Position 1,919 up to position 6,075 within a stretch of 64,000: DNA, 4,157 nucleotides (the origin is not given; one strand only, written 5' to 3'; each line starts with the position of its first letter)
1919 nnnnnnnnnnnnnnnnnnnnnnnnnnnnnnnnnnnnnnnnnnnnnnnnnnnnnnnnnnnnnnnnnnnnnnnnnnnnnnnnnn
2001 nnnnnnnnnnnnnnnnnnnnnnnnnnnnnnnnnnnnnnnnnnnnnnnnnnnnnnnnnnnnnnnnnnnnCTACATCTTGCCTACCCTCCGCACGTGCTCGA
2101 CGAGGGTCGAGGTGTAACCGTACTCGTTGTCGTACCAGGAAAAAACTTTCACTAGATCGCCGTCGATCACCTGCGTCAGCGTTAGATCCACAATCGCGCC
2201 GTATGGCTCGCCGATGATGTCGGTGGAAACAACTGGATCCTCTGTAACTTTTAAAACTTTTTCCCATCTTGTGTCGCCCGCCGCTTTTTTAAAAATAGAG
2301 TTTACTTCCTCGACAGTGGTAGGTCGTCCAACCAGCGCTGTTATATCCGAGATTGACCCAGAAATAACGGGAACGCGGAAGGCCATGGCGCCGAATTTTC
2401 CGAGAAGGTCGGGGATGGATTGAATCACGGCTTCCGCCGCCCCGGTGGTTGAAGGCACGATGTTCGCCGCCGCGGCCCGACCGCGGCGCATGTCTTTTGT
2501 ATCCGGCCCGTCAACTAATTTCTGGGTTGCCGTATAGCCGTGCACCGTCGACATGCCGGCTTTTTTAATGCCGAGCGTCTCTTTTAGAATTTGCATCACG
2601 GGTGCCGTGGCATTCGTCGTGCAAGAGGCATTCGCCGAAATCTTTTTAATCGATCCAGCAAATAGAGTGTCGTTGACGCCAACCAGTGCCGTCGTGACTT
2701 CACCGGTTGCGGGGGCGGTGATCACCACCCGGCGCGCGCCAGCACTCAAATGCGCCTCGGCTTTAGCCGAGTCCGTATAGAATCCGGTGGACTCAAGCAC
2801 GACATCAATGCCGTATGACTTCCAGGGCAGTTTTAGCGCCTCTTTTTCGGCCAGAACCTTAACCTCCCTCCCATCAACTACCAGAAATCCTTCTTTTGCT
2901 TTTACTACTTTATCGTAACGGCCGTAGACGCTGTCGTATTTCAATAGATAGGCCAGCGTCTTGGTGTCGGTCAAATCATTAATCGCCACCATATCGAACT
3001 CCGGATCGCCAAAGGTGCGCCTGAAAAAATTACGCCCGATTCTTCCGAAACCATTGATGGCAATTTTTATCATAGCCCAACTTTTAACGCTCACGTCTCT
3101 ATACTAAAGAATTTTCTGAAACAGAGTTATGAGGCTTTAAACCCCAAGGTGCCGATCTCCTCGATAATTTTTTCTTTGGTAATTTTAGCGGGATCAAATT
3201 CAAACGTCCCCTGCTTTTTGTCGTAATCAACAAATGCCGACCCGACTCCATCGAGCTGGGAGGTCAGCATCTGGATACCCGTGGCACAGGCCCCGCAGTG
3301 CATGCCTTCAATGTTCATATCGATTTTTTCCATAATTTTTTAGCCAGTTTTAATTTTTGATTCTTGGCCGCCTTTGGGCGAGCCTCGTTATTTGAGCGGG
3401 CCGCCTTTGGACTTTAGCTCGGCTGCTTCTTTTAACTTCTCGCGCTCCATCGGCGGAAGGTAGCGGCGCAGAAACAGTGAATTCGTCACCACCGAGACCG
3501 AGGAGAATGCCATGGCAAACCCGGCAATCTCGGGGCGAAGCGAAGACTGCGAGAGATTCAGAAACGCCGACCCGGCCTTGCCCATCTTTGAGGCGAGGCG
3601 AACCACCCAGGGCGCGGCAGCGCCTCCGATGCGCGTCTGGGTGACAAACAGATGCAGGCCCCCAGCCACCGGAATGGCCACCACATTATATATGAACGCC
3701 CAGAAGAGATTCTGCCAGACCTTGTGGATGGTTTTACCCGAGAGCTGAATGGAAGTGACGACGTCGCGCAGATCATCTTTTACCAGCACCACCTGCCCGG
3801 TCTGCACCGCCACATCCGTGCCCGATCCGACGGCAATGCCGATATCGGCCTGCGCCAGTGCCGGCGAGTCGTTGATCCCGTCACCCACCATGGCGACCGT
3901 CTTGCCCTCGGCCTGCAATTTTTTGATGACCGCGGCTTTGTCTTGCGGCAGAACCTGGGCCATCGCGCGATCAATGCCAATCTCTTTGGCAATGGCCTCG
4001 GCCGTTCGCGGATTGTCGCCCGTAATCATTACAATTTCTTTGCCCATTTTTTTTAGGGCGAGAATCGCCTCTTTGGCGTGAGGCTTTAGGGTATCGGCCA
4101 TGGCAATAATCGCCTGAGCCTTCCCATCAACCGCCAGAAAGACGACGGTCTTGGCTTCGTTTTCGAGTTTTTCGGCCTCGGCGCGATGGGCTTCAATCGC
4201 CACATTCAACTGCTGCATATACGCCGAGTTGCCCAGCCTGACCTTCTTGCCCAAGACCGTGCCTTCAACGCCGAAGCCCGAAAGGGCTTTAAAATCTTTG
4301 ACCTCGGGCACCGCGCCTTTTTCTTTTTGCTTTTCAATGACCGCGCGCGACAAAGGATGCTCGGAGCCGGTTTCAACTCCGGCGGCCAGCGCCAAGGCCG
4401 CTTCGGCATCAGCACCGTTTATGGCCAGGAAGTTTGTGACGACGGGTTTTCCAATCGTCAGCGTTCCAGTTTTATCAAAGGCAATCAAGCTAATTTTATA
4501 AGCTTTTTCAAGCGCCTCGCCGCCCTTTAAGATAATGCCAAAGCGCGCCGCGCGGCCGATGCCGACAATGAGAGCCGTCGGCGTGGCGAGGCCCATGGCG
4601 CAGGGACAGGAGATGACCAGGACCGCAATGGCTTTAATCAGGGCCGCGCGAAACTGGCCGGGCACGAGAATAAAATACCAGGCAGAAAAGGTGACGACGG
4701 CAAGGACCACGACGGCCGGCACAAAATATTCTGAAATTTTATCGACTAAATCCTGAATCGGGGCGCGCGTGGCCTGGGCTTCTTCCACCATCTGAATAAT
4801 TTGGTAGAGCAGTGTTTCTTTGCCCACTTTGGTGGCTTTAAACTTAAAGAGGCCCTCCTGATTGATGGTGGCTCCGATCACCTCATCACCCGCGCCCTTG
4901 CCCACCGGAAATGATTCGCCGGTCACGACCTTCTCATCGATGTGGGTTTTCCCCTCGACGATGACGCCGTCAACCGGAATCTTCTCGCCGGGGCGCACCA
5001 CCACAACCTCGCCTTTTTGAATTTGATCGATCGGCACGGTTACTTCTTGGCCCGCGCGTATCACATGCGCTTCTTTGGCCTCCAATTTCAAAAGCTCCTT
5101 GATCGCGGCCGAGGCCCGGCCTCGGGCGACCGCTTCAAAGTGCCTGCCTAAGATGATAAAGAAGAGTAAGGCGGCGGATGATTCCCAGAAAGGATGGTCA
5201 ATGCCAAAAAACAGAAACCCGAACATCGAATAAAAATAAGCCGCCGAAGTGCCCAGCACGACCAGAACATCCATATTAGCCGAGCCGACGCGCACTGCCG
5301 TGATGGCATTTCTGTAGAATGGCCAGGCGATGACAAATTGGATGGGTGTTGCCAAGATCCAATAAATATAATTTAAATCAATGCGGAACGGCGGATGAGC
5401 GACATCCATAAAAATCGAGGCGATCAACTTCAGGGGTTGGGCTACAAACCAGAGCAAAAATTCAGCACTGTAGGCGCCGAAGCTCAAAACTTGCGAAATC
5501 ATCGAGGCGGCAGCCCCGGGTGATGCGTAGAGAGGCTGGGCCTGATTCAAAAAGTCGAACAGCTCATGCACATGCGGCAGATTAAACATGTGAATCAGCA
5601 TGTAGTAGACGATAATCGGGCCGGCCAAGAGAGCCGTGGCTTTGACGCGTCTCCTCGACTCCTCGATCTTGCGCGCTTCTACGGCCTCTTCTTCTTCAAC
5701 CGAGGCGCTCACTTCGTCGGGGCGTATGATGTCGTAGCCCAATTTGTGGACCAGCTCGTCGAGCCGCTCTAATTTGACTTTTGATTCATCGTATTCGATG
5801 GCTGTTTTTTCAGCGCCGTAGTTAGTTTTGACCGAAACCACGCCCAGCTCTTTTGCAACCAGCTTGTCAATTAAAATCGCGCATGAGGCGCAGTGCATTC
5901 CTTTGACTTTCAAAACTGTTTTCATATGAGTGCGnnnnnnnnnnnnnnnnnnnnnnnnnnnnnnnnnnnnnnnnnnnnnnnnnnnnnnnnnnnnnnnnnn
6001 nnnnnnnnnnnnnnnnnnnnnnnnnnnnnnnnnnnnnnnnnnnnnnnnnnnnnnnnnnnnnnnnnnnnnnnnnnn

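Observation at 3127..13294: A 10-kb copper-handling and thiol-redox supercluster with an unusual CcdA plus His/Met-rich CxxC fusion protein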

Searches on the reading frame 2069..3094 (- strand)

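Call 5: search_protein_families(library=pfam, proteins=[window:2069-3094:-], max_evalue=0.01)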
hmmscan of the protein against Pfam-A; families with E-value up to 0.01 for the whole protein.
window:2069-3094:- (341 aa): 2 families
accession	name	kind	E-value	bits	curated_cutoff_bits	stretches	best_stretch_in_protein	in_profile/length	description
PF02800.25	Gp_dh_C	-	3.8e-52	176.5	24.4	1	164-321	2-158/158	Glyceraldehyde 3-phosphate dehydrogenase, C-terminal domain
PF00044.30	Gp_dh_N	-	4.4e-37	126.9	31.7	1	9-108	1-100/101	Glyceraldehyde 3-phosphate dehydrogenase, NAD binding domain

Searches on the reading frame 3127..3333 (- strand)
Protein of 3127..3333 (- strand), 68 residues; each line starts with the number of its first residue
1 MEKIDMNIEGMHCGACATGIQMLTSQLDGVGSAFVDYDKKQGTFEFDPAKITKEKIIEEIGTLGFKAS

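Call 4: search_protein_families(library=pfam, proteins=[window:3127-3333:-], max_evalue=0.01)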
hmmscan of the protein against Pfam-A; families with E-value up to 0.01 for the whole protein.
window:3127-3333:- (68 aa): 1 family
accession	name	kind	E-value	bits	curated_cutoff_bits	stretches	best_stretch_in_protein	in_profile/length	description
PF00403.32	HMA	-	1.9e-13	51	24.8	1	7-66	3-62/62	Heavy-metal-associated domain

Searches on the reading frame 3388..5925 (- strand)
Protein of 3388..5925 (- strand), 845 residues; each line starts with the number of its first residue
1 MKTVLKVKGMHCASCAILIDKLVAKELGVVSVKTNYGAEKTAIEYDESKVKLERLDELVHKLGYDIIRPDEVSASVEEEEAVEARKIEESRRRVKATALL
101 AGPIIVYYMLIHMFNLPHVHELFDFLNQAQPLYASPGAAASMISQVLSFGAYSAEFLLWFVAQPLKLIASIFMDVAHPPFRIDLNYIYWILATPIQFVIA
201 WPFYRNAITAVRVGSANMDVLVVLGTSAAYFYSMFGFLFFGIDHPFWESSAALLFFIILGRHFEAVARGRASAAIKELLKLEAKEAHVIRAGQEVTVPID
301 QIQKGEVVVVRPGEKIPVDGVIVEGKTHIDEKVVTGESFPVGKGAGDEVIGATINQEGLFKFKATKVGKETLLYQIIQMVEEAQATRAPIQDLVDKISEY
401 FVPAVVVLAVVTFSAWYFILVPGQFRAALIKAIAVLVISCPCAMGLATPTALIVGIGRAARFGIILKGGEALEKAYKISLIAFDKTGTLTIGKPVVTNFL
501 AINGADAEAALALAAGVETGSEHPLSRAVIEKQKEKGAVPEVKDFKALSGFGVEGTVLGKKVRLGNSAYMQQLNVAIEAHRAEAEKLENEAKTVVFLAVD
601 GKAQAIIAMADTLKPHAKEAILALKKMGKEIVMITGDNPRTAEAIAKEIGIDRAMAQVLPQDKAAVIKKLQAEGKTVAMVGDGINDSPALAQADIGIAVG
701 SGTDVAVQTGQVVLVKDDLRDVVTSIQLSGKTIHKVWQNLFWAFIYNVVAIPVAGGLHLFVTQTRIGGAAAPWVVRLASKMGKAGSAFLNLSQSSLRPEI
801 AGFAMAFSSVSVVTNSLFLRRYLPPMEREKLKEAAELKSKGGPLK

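Call 4: search_protein_families(library=pfam, proteins=[window:3388-5925:-], max_evalue=0.01)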
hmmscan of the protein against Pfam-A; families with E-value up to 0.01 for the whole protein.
window:3388-5925:- (845 aa): 6 families
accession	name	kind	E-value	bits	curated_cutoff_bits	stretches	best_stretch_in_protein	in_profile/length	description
PF00122.25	E1-E2_ATPase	-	5.8e-58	195.8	28.1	1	281-461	2-180/181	E1-E2 ATPase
PF00702.32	Hydrolase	-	5.9e-40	138.1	26.4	1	478-694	1-191/191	haloacid dehalogenase-like hydrolase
PF00403.32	HMA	-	1.1e-12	48.5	24.8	1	4-65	1-62/62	Heavy-metal-associated domain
PF08282.18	Hydrolase_3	-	9.5e-08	32.5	20.9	1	665-710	194-239/255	haloacid dehalogenase-like hydrolase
PF12710.13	HAD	-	0.00013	22.9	27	1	607-690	80-188/189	haloacid dehalogenase-like hydrolase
PF13344.12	Hydrolase_6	-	0.0012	19.2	27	0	610-681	12-87/101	Haloacid dehalogenase-like hydrolase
